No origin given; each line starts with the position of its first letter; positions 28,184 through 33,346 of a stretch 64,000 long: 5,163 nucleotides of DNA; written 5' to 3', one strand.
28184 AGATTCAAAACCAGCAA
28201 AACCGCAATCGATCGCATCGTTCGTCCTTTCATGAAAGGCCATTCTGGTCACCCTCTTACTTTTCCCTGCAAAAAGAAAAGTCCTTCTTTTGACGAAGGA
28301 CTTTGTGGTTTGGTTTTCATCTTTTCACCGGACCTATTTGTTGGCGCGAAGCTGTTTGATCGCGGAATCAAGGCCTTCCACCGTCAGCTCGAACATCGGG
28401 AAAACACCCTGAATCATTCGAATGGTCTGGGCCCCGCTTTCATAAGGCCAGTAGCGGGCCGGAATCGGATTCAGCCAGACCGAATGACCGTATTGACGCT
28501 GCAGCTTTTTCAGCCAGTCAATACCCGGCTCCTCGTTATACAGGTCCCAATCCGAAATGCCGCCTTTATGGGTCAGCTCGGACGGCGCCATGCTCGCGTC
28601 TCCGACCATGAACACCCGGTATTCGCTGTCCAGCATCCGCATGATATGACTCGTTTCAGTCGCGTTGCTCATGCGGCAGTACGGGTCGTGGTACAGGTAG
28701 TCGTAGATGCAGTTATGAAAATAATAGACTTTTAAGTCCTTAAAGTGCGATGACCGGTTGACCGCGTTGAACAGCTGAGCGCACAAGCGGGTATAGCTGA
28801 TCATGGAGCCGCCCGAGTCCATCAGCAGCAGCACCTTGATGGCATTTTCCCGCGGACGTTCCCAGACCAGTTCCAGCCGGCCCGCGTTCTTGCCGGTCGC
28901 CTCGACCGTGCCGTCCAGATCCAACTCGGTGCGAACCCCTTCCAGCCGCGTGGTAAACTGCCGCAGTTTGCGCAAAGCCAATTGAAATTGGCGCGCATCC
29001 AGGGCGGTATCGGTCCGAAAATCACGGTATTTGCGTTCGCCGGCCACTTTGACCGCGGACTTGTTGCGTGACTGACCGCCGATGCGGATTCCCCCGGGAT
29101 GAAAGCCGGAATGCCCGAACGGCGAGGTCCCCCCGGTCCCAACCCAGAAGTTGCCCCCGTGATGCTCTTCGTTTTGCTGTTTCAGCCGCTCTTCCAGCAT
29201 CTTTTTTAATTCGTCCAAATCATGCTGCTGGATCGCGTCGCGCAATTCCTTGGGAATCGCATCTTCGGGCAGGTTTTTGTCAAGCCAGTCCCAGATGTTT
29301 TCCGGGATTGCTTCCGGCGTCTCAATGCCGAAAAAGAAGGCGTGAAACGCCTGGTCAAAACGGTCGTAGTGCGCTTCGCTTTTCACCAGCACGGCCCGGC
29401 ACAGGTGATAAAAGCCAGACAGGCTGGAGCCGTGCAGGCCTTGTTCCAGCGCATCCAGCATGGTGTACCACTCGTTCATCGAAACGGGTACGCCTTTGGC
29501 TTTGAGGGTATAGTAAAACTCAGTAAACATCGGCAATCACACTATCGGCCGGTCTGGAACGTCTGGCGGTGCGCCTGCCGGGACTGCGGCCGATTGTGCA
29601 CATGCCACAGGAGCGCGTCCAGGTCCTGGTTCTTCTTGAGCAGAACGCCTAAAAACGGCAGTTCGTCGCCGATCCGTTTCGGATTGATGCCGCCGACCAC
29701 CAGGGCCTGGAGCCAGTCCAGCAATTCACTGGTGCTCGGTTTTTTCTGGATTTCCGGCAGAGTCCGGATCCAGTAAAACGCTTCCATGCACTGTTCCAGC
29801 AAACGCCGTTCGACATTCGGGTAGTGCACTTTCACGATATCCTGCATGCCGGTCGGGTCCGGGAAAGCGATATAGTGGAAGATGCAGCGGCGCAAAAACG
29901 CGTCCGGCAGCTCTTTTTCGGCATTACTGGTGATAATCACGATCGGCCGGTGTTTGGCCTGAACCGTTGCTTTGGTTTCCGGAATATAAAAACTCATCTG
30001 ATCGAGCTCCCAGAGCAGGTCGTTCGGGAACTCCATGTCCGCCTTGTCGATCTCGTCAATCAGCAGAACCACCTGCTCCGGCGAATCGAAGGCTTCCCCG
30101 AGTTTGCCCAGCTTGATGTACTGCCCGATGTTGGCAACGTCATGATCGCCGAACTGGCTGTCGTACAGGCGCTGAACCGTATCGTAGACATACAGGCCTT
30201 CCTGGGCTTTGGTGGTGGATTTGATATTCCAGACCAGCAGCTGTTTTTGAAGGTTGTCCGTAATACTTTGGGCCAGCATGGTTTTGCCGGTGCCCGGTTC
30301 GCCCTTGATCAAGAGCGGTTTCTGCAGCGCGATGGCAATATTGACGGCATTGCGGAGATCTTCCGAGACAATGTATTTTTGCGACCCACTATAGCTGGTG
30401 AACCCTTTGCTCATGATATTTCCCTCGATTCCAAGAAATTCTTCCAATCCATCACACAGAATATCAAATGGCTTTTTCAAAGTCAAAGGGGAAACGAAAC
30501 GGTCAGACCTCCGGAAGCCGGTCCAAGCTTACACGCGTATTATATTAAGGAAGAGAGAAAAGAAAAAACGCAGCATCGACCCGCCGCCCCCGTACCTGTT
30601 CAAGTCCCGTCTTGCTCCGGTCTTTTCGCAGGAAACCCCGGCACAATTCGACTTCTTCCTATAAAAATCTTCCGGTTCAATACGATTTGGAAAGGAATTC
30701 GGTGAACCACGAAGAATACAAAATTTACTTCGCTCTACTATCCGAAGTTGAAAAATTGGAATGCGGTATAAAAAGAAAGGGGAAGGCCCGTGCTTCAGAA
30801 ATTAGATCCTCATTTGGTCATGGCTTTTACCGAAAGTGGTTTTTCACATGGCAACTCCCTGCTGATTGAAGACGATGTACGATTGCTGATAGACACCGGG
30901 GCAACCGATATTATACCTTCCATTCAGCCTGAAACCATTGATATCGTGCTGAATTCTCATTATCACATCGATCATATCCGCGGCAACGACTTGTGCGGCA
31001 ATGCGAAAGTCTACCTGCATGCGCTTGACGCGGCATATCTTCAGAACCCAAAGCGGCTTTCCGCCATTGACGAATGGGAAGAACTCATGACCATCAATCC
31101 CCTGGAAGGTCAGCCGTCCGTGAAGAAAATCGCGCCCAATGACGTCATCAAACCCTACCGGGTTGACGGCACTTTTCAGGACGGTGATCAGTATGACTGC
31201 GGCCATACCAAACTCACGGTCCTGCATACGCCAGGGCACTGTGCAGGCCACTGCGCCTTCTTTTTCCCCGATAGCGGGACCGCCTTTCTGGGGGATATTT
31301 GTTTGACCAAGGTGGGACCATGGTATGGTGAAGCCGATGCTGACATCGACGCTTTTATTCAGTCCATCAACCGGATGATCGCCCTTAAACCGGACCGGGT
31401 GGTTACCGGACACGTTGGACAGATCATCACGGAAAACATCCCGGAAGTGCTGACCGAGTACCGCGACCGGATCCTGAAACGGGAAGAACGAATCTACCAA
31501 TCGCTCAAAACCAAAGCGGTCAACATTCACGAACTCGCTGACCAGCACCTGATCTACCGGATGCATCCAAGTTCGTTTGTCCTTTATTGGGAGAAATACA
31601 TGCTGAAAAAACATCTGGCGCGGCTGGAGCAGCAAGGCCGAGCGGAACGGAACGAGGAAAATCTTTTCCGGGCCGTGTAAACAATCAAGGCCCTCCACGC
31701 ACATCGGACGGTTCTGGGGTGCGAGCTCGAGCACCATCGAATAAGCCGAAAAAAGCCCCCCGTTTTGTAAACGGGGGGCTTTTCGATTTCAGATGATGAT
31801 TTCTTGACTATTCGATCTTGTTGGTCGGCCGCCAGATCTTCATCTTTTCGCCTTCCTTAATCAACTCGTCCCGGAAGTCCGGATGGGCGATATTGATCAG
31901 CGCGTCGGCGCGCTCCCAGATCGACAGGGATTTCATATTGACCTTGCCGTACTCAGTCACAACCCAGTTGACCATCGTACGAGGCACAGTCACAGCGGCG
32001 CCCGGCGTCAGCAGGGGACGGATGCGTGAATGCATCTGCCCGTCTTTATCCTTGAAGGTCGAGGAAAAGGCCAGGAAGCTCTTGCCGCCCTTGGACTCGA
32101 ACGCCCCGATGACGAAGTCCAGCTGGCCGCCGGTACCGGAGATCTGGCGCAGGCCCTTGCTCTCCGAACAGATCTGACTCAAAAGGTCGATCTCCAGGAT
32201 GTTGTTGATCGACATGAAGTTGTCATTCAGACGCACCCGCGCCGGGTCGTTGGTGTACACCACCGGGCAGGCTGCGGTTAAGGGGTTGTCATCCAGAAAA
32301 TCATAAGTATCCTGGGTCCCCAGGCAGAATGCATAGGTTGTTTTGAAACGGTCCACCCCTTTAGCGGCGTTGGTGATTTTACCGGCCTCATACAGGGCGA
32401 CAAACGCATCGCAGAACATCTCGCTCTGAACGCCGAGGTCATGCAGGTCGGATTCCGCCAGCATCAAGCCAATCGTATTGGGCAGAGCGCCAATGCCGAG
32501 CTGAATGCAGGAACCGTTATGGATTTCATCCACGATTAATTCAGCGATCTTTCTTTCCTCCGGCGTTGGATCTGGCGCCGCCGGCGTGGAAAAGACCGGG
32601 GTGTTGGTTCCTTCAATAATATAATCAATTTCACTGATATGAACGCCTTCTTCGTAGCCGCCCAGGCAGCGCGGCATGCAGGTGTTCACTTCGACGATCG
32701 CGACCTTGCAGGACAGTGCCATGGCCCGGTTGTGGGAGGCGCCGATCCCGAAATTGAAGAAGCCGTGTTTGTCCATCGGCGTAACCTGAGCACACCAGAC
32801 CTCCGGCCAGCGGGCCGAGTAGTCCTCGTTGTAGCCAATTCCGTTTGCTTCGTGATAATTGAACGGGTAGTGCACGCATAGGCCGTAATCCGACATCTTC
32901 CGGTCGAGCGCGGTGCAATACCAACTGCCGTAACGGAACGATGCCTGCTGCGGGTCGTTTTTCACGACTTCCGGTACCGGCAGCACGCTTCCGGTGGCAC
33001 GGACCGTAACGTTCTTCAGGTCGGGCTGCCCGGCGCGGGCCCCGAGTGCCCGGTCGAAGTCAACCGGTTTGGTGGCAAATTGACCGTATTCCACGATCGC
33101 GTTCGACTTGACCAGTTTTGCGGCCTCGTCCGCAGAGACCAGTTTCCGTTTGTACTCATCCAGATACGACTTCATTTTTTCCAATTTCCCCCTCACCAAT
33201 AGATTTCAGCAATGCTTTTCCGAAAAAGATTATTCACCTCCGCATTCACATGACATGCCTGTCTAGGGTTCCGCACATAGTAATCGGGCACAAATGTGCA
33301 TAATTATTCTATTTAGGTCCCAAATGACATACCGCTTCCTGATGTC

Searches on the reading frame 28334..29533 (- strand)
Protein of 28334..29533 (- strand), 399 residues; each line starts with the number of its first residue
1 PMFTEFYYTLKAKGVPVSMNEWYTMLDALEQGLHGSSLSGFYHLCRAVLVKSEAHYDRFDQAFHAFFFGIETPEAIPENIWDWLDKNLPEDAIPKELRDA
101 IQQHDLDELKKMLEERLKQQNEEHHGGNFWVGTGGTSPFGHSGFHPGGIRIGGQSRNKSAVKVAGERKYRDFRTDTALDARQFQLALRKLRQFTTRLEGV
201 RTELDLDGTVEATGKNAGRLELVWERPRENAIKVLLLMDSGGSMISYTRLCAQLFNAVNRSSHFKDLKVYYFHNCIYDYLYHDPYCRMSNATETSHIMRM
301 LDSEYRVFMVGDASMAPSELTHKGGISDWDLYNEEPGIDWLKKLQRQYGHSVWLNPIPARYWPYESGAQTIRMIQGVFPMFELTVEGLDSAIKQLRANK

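Call 23: search_protein_families(library=pfam, proteins=[window:28334-29533:-], max_evalue=0.00001)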
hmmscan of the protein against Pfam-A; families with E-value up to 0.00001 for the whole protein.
window:28334-29533:- (399 aa): 1 family
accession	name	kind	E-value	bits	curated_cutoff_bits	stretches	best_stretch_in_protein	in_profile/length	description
PF05762.20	VWA_CoxE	-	1.1e-10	41.8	26.4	1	188-276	13-100/222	VWA domain containing CoxE-like protein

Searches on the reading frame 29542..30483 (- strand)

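Call 23: search_protein_families(library=pfam, proteins=[window:29542-30483:-], max_evalue=0.00001)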
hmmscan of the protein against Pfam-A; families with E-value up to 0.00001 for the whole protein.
window:29542-30483:- (313 aa): 5 families
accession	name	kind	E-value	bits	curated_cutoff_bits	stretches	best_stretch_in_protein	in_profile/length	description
PF07728.20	AAA_5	-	6.3e-11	42.9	22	1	56-200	1-139/139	AAA domain (dynein-related subfamily)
PF00004.35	AAA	-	3.7e-10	40.8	21.2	1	57-201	1-124/131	ATPase family associated with various cellular activities (AAA)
PF07724.20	AAA_2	-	1.9e-08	35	27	1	58-193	7-130/166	AAA domain (Cdc48 subfamily)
PF13401.12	AAA_22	-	2.4e-07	31.5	27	1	54-156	5-104/130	AAA domain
PF00158.32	Sigma54_activat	-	2.6e-07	30.9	20.2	1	41-205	9-162/168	Sigma-54 interaction domain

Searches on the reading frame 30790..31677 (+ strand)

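Call 48: search_protein_families(library=pfam, proteins=[window:30790-31677:+], max_evalue=0.0001)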
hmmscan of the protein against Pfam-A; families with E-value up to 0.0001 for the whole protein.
window:30790-31677:+ (296 aa): 1 family
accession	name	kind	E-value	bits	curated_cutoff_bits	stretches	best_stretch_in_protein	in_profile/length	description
PF00753.33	Lactamase_B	-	1.8e-21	77.4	22.7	1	18-208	3-196/196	Metallo-beta-lactamase superfamily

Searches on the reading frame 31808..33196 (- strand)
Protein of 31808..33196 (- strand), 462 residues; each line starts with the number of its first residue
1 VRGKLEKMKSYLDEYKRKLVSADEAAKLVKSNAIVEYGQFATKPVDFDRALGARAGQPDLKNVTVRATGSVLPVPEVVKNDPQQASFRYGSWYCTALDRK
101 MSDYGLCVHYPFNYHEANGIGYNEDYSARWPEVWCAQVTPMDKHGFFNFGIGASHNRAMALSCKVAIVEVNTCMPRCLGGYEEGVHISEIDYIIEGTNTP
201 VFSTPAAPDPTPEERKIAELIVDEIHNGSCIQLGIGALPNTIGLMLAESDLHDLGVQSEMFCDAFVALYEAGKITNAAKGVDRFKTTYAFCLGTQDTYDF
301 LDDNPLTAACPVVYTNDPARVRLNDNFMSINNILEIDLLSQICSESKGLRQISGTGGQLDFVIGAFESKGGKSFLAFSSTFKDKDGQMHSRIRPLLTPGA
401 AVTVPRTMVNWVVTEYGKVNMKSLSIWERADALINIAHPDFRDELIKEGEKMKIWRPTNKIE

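Call 48: search_protein_families(library=pfam, proteins=[window:31808-33196:-], max_evalue=0.0001)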
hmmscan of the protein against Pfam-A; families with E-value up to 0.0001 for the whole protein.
window:31808-33196:- (462 aa): 2 families
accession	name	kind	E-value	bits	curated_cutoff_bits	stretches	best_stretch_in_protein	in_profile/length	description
PF13336.12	AcetylCoA_hyd_C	-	1.2e-56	191.3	23.7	1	293-448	1-153/154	Acetyl-CoA hydrolase/transferase C-terminal domain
PF02550.21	AcetylCoA_hydro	-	2.2e-17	64.2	24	1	13-201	3-194/198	Acetyl-CoA hydrolase/transferase N-terminal domain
